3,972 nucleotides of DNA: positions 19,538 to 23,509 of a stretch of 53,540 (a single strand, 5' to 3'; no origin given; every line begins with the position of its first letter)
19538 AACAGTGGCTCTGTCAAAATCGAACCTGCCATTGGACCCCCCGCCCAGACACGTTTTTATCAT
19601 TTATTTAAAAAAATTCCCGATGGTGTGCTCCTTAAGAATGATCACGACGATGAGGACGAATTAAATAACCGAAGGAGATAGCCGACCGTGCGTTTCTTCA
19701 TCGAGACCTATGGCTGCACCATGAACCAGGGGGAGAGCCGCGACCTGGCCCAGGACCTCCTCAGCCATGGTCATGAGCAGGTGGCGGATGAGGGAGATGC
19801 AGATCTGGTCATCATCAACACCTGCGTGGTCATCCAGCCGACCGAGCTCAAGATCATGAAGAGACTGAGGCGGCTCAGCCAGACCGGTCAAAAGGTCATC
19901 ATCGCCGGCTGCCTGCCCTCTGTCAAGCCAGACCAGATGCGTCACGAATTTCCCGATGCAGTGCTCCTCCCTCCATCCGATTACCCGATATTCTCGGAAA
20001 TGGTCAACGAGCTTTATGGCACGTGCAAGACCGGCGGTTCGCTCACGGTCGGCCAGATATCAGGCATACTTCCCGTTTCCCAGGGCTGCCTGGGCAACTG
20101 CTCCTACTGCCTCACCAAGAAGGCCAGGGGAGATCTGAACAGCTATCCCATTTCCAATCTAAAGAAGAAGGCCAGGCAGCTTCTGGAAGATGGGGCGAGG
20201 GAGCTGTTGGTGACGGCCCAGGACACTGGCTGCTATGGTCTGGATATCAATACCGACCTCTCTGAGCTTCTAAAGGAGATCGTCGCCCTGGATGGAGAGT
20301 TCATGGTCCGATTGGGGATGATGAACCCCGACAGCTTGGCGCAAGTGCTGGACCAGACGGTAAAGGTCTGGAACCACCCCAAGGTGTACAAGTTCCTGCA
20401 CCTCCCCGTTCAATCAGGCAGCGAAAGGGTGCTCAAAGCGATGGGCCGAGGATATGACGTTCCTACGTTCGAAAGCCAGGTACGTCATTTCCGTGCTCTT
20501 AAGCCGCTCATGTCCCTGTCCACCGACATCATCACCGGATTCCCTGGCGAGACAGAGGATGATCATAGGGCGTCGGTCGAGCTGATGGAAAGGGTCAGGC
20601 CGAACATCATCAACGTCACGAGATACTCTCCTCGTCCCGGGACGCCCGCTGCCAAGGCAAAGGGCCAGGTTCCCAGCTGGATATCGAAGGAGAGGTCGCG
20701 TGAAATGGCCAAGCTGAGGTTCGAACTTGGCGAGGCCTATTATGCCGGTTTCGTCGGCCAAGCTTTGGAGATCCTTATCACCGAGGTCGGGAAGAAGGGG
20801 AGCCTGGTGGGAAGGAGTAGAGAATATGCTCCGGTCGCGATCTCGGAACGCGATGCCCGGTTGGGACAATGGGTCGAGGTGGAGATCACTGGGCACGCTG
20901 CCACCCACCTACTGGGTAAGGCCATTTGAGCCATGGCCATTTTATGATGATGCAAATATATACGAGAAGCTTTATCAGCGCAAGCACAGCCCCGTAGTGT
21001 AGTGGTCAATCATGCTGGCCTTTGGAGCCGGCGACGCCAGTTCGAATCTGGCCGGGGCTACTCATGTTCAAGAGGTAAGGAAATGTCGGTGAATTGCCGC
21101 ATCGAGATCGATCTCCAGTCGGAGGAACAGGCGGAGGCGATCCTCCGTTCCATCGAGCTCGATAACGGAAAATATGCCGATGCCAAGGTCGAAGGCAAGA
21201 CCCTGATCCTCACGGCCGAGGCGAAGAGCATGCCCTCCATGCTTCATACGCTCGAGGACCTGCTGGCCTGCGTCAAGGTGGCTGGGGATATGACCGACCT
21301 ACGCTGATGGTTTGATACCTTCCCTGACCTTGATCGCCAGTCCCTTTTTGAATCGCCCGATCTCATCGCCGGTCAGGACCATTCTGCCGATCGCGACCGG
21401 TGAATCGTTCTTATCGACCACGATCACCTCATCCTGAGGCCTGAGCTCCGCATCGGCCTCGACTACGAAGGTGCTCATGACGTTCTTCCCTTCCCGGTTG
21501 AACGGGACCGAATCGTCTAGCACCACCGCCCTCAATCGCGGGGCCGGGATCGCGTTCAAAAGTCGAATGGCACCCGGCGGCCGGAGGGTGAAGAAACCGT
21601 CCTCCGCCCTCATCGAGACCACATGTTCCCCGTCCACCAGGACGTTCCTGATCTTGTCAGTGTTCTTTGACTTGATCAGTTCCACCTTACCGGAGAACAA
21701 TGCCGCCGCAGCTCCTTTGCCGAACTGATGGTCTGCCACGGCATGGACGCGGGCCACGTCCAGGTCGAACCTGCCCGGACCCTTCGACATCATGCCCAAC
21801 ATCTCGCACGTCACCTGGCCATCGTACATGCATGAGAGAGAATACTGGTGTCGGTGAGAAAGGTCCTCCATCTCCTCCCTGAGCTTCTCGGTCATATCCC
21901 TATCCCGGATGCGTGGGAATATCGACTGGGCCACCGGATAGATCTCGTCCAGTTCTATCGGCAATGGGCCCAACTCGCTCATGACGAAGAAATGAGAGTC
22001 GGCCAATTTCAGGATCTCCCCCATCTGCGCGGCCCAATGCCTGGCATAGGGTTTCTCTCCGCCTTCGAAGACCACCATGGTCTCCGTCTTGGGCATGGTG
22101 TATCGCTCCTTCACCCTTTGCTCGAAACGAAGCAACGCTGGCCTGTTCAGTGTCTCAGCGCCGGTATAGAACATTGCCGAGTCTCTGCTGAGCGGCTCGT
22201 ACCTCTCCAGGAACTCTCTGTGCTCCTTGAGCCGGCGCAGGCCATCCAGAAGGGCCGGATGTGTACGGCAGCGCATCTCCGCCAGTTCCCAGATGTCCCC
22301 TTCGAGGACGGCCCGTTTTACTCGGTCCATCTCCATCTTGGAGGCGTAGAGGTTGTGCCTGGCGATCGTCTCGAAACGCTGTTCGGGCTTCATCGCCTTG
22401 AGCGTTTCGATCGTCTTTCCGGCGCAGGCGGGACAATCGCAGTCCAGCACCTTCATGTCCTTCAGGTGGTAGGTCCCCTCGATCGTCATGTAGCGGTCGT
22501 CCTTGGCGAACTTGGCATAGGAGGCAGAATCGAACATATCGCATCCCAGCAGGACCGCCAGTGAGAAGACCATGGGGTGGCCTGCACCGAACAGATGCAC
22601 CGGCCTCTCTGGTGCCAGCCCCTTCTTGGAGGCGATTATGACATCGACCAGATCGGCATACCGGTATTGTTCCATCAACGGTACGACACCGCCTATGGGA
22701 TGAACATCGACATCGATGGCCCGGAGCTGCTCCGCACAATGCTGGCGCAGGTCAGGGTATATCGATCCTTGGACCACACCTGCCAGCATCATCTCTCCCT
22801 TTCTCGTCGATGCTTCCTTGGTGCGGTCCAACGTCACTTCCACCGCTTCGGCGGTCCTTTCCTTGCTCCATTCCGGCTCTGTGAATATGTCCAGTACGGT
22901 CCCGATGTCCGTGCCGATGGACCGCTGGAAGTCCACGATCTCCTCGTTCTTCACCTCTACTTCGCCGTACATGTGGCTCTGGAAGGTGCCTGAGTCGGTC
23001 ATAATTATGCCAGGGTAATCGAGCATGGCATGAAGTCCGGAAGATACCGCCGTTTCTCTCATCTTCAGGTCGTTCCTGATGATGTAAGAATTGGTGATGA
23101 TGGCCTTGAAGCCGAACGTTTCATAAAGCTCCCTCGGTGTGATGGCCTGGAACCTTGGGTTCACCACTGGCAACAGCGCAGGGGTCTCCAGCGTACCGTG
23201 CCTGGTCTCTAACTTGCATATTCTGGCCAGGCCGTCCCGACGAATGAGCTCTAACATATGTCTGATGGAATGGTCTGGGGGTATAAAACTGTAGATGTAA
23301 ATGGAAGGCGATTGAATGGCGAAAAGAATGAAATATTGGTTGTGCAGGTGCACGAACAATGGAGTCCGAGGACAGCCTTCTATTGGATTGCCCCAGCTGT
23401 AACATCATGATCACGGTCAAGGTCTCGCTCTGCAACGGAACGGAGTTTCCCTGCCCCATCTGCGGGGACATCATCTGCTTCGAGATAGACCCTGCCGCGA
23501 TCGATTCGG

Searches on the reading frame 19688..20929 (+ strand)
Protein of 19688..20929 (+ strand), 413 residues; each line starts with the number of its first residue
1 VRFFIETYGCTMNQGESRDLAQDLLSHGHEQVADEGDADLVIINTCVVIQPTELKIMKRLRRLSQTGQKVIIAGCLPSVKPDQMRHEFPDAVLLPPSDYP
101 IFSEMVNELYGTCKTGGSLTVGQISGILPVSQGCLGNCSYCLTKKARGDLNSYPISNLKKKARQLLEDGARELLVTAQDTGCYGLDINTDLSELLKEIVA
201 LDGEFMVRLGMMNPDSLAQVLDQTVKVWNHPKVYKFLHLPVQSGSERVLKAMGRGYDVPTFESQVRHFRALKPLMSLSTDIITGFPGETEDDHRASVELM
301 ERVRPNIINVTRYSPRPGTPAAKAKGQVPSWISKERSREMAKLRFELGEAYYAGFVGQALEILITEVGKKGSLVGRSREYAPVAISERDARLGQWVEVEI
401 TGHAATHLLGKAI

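Call 13: search_protein_families(library=ncbifam, proteins=[window:19688-20929:+], max_evalue=0.001)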
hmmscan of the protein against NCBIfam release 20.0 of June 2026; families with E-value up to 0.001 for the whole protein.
window:19688-20929:+ (413 aa): 12 families
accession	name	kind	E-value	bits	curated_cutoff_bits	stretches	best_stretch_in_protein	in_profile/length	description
TIGR01578.1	MiaB-like-B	hypoth_equivalog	1.1e-126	423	314.7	1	2-413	1-421/421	tRNA (N(6)-L-threonylcarbamoyladenosine(37)-C(2))-methylthiotransferase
TIGR00089.1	TIGR00089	subfamily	1.7e-109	366.5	251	1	2-410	1-429/429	MiaB/RimO family radical SAM methylthiotransferase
TIGR01579.1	MiaB-like-C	equivalog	7.7e-76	256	357.05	1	5-400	1-416/416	tRNA (N(6)-L-threonylcarbamoyladenosine(37)-C(2))-methylthiotransferase MtaB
TIGR01574.1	miaB-methiolase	equivalog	2.9e-69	234.2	355.3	1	2-411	1-435/437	tRNA (N6-isopentenyl adenosine(37)-C2)-methylthiotransferase MiaB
TIGR01125.1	TIGR01125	equivalog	7.4e-66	223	356.95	1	5-410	4-432/432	30S ribosomal protein S12 methylthiotransferase RimO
NF010916.0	PRK14336.1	equivalog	8.6e-58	196.1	606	1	3-405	4-405/418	tRNA (N6-isopentenyl adenosine(37)-C2)-methylthiotransferase MiaB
TIGR04013.1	B12_SAM_MJ_1487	hypoth_equivalog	8.7e-21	74.2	251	1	124-342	150-371/382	TIGR04013 family B12-binding domain/radical SAM domain-containing protein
TIGR04014.1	B12_SAM_MJ_0865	equivalog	6.5e-19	68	360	1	132-329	167-362/434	methyl-coenzyme M reductase glutamine C-methyltransferase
TIGR04479.1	bcpD_PhpK_rSAM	subfamily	1.6e-08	33.4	600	1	239-325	347-431/504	PhpK family radical SAM P-methyltransferase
TIGR03471.1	HpnJ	equivalog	2e-07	30.3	577.6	1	131-341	203-402/472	hopanoid biosynthesis associated radical SAM protein HpnJ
TIGR03994.1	rSAM_HemZ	equivalog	8.5e-05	21.8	321.4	1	240-311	204-274/401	coproporphyrinogen dehydrogenase HemZ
NF045585.1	rSAM_slr0320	equivalog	0.00022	19.9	775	1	45-269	163-375/511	photosystem II high light acclimation radical SAM protein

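Call 14: find_related_loci(query=window:19688-20929:+, collection=genome_contigs, flank=10000)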
Query window:19688-20929:+ (413 aa) in genome_contigs; peptide patterns used: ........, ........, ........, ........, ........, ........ (x = any residue, [..] = any of these).
600 stretches matched a pattern (row limit reached: there are more); 587 encode a relative of the query (tblastn E <= 1e-3); the best 80 are kept; 80 distinct loci.
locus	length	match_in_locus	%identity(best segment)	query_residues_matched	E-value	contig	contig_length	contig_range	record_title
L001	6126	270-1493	54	1-410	4e-146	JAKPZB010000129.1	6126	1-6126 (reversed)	MAG: Methanobacteriota archaeon isolate USCA_maxbin.116 k141_1691237, whole genome shotgun sequence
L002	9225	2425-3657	53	1-413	2e-144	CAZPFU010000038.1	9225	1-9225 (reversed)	MAG TPA_asm: uncultured Methanomassiliicoccus sp. isolate SRP278314_co1_200 genome assembly, contig: NODE_9415_length_92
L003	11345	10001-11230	43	1-413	1e-116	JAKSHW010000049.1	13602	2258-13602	MAG: archaeon isolate Horse_feces5 MAG005_49, whole genome shotgun sequence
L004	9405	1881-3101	45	1-411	3e-115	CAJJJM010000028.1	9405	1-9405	MAG TPA_asm: uncultured Methanomassiliicoccaceae bacterium isolate ERR321628-bin.21 genome assembly, contig: NODE_3843_l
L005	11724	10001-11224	41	1-411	1e-111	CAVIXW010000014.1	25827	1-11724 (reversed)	Acutalibacteraceae bacterium isolate H07677-L1_cleanbin_000012 genome assembly, contig: Spades_H07677-L1_contig_920, who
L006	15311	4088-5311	42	2-410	2e-102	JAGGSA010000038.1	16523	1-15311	MAG: Methanomicrobia archaeon isolate AUK010 PB_MANV_010_c_000000000158, whole genome shotgun sequence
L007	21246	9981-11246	40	1-411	3e-98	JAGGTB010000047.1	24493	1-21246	MAG: Hadesarchaea archaeon isolate AUK037 PB_MANV_037_c_000000000045, whole genome shotgun sequence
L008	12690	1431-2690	38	1-413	2e-91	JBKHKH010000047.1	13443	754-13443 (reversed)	MAG: Archaeoglobaceae archaeon isolate D5M17_2 NODE_106_length_13443_cov_7.311249, whole genome shotgun sequence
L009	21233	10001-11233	41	1-409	7e-91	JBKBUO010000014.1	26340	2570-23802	MAG: Archaeoglobaceae archaeon isolate 21I_069.bin.26 NODE_14_length_26340_cov_11.383453, whole genome shotgun sequence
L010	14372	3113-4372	41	1-411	2e-90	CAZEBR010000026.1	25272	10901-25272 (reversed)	MAG TPA_asm: Candidatus Hadarchaeota archaeon isolate ERP127260_co1_52 genome assembly, contig: NODE_727_length_25272_co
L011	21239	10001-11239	37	2-403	8e-90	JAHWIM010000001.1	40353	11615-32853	MAG: Candidatus Woesearchaeota archaeon isolate YT1_562 k127_2107336, whole genome shotgun sequence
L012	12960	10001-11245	38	1-413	5e-86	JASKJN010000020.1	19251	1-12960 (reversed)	MAG: Archaeoglobaceae archaeon isolate DJKA128_NP-F35_bin.22 scaffold_513, whole genome shotgun sequence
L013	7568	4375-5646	38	5-410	7e-86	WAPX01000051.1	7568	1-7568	MAG: Archaeoglobaceae archaeon isolate S145_38 k151_54282, whole genome shotgun sequence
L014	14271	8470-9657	37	2-413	2e-85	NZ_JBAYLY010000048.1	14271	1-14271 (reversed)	MAG: Methanoregula sp. isolate SO_2016_LW1_26 scaffold04580_LW64-88_2016, whole genome shotgun sequence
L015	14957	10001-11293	36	3-413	3e-82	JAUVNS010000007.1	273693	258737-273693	MAG: Promethearchaeota archaeon isolate CSMAG_616 CSMAG_616_k141_212032_length_273693_cov_14.9997, whole genome shotgun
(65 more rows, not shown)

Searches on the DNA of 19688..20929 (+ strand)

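Call 18: search_rna_families(sources=[L001, L002, L004], threshold=gathering)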
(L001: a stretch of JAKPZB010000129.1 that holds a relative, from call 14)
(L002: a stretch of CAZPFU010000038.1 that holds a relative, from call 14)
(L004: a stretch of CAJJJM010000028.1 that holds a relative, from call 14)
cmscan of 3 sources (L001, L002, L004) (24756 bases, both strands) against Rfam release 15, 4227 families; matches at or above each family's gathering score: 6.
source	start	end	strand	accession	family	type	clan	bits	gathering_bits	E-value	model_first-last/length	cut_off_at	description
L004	5460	6928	-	RF01959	SSU_rRNA_archaea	Gene; rRNA;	CL00111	1499.3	50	0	1-1478/1478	no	Archaeal small subunit ribosomal RNA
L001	1549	1621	+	RF00005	tRNA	Gene; tRNA;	CL00001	61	29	3.6e-11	1-71/71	no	tRNA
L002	3704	3776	+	RF00005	tRNA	Gene; tRNA;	CL00001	61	29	3.6e-11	1-71/71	no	tRNA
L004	7834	7918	+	RF00005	tRNA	Gene; tRNA;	CL00001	57.6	29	3.2e-10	1-71/71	no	tRNA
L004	4738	4810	+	RF00005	tRNA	Gene; tRNA;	CL00001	53.8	29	3.6e-09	1-71/71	no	tRNA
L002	607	690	+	RF00005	tRNA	Gene; tRNA;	CL00001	53.4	29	4.6e-09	1-71/71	no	tRNA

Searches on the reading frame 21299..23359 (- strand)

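Call 13: search_protein_families(library=ncbifam, proteins=[window:21299-23359:-], max_evalue=0.001)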
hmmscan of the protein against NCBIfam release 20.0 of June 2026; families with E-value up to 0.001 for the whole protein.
window:21299-23359:- (686 aa): 15 families
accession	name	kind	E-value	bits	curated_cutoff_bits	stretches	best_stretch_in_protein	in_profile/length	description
TIGR00432.2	arcsn_tRNA_tgt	equivalog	3.6e-168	559.6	350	1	37-479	2-437/441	tRNA guanosine(15) transglycosylase TgtA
TIGR00449.1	tgt_general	superfamily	4.6e-77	259.4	47.6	1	37-369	2-364/367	tRNA-guanine transglycosylase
NF040592.1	tRNA_mod_ArcS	equivalog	1.2e-57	195.8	440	2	201-477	81-351/575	archaeosine synthase subunit alpha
TIGR00430.1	Q_tRNA_tgt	equivalog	2.5e-31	109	306.75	2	126-359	109-355/368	tRNA guanosine(34) transglycosylase Tgt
NF010368.0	PRK13795.1-3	equivalog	5.2e-15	54.7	588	1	531-679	48-200/635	hypothetical protein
TIGR00451.1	unchar_dom_2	domain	2.3e-12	47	27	1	574-681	2-104/107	uncharacterized domain 2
NF011153.0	PRK14560.1-4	equivalog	1.1e-11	44.9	169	1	558-677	37-148/162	putative RNA-binding protein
NF053620.1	ArchsnAlpArcSThp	equivalog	8.7e-11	40.9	600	1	336-482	152-303/515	archaeosine synthase subunit alpha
TIGR03684.1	arCOG00985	hypoth_equivalog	1.3e-10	41.3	120.6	1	557-677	30-142/154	arCOG04150 universal archaeal PUA-domain protein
NF010367.0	PRK13795.1-2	equivalog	1.2e-09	37.2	456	1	563-681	80-199/584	hypothetical protein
NF011151.0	PRK14560.1-2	equivalog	3.8e-08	33.4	291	1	539-678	18-158/172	putative RNA-binding protein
NF041059.1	DpdA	equivalog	3e-07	29.6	200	1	103-294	72-275/406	tRNA-guanine transglycosylase DpdA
NF011154.0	PRK14560.1-6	equivalog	2.4e-06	27.8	224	1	569-667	43-136/159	putative RNA-binding protein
NF011152.0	PRK14560.1-3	equivalog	3.6e-05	23.7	249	1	549-677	29-151/165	putative RNA-binding protein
NF010369.0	PRK13795.1-4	equivalog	0.0005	18.4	1086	1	531-678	52-205/633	hypothetical protein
